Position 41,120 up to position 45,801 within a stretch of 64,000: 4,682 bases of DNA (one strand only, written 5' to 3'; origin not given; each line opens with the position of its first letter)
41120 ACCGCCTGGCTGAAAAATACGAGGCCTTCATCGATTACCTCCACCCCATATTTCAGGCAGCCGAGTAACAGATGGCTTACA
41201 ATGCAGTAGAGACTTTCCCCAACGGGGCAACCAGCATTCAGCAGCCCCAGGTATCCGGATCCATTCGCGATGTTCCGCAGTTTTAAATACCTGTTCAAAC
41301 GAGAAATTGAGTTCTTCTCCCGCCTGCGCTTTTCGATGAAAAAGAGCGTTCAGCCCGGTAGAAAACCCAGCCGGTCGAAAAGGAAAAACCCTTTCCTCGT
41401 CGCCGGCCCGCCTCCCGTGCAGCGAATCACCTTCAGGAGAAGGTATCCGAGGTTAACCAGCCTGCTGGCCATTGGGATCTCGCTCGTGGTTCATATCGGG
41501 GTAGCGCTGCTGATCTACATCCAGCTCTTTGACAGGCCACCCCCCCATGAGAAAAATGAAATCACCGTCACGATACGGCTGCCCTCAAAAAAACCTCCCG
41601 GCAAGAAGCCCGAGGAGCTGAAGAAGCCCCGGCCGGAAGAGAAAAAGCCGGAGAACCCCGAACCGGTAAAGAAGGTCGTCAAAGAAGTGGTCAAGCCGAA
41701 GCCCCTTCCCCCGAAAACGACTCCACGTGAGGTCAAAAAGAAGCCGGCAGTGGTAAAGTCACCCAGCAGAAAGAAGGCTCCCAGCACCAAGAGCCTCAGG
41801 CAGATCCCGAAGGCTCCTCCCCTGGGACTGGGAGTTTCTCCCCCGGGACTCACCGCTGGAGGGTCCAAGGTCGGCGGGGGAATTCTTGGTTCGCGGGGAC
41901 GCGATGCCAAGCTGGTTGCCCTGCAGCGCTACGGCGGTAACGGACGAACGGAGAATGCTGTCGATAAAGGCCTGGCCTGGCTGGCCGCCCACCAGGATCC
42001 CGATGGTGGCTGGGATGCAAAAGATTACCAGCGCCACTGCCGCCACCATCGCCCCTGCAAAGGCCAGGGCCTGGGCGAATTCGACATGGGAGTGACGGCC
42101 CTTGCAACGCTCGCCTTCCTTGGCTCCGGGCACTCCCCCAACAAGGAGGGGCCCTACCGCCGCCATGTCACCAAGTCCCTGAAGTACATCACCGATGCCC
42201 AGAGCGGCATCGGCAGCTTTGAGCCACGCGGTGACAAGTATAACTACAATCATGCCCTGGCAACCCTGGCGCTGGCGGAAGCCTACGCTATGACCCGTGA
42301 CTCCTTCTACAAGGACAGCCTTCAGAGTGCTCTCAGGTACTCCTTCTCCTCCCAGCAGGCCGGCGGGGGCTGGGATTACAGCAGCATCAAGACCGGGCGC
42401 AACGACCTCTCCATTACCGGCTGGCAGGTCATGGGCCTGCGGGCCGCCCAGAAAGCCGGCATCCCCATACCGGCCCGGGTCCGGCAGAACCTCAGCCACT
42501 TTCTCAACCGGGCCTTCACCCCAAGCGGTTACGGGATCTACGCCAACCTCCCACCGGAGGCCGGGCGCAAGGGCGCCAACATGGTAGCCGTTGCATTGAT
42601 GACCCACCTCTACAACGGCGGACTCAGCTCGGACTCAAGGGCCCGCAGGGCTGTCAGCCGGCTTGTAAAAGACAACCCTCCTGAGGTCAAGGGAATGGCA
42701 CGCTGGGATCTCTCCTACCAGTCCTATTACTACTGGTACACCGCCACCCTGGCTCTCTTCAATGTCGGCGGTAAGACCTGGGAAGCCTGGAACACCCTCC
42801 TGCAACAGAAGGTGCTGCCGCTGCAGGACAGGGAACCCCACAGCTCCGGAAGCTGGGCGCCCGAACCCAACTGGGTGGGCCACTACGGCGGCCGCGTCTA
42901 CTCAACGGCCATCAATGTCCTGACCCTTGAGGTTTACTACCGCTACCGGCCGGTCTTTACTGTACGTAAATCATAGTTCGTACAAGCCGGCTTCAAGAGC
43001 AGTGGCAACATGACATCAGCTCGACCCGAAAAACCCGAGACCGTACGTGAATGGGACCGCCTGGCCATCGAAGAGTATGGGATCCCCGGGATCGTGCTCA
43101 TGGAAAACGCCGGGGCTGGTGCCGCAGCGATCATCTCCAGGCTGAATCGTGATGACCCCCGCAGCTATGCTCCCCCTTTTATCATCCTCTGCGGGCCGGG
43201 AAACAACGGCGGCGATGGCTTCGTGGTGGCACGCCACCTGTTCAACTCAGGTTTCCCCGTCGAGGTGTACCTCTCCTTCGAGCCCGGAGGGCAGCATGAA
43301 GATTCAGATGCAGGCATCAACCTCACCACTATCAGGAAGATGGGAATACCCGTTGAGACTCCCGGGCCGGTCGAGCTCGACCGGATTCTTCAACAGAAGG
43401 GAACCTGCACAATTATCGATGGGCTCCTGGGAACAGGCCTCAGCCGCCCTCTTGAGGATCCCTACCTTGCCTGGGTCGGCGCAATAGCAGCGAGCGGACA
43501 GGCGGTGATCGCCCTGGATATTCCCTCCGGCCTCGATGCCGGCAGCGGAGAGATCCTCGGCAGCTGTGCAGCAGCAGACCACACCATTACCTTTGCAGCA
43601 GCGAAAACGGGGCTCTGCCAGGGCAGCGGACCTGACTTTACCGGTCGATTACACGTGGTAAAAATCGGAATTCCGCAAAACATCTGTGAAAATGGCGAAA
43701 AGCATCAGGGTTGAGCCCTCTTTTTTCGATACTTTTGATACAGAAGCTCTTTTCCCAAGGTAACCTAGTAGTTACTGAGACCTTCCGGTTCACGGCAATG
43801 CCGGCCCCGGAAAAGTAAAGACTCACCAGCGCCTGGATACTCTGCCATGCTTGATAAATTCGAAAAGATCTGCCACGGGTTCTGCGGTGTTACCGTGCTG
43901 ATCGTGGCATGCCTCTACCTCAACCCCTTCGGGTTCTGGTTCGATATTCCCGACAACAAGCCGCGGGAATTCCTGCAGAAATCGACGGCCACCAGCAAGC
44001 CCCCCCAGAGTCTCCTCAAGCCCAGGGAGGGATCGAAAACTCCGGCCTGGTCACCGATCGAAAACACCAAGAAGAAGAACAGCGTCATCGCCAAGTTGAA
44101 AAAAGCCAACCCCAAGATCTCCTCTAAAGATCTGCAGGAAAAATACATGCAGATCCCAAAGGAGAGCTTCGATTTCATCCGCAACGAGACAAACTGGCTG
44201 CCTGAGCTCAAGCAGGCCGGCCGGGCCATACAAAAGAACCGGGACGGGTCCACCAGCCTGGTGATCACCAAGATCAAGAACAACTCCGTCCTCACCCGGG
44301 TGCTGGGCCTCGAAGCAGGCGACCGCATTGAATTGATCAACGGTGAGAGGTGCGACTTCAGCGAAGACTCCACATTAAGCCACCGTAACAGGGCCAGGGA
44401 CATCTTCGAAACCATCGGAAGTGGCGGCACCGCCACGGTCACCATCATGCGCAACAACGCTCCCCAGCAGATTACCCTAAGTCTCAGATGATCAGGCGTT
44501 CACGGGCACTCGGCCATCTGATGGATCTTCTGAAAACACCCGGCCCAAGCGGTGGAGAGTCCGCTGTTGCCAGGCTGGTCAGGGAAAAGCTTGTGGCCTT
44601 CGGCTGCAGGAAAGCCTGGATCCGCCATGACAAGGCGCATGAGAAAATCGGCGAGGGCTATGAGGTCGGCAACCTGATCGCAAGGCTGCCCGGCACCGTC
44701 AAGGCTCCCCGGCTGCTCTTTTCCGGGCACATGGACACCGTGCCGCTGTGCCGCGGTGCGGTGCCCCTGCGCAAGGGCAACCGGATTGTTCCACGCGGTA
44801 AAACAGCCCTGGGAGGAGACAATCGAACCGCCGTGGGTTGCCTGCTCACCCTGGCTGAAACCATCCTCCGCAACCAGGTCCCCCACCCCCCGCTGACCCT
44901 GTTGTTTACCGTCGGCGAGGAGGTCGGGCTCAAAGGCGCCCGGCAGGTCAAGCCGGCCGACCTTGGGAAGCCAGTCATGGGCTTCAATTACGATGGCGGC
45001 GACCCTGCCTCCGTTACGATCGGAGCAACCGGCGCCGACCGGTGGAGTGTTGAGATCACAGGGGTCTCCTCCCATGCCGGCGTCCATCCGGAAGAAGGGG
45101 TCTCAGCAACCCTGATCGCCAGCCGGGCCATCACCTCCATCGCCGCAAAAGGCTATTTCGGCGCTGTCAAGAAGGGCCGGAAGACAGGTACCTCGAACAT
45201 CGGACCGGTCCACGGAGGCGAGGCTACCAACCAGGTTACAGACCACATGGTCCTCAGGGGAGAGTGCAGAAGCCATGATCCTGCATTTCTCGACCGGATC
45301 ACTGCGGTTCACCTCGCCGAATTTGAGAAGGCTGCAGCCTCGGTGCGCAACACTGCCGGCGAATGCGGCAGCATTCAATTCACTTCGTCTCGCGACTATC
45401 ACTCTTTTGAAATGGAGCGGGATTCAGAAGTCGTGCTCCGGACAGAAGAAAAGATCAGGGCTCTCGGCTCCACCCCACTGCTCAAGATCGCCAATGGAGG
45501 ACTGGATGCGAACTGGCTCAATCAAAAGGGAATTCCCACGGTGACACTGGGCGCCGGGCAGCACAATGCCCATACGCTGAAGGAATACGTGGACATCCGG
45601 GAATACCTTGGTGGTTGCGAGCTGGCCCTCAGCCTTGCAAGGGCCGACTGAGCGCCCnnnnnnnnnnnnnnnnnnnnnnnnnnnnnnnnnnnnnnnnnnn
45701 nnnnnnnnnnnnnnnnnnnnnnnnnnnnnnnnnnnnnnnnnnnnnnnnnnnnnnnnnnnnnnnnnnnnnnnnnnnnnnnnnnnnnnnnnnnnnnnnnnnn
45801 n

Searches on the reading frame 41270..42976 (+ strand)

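Call 78: search_protein_families(library=pfam, proteins=[window:41270-42976:+], max_evalue=0.001)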
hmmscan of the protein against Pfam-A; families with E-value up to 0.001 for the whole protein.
window:41270-42976:+ (568 aa): 2 families
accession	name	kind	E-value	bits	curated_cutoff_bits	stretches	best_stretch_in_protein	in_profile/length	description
PF13243.12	SQHop_cyclase_C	-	5.7e-08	32.6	26.1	1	224-399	86-265/319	Squalene-hopene cyclase C-terminal domain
PF09492.16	Pec_lyase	-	5.8e-05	22.9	22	0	333-369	46-82/292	Pectic acid lyase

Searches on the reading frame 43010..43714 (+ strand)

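Call 78: search_protein_families(library=pfam, proteins=[window:43010-43714:+], max_evalue=0.001)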
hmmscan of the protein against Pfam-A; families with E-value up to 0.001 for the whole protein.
window:43010-43714:+ (234 aa): 1 family
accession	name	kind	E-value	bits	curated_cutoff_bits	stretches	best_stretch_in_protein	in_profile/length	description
PF03853.21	YjeF_N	-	2.3e-45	155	24.9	1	29-201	3-169/169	YjeF-related protein N-terminus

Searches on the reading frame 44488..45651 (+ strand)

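Call 78: search_protein_families(library=pfam, proteins=[window:44488-45651:+], max_evalue=0.001)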
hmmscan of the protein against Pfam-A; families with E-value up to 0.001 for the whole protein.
window:44488-45651:+ (387 aa): 4 families
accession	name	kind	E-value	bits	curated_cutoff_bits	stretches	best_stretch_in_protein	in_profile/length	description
PF01546.33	Peptidase_M20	-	2.6e-14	54.1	24.6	1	77-384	1-204/206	Peptidase family M20/M25/M40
PF05343.19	Peptidase_M42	-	8.1e-12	45.2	23.2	1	111-155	134-177/292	M42 glutamyl aminopeptidase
PF07687.19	M20_dimer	-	5.8e-09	36.3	21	1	179-272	2-92/107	Peptidase dimerisation domain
PF04389.22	Peptidase_M28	-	6.4e-09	36.3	21.3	1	62-172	1-96/193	Peptidase family M28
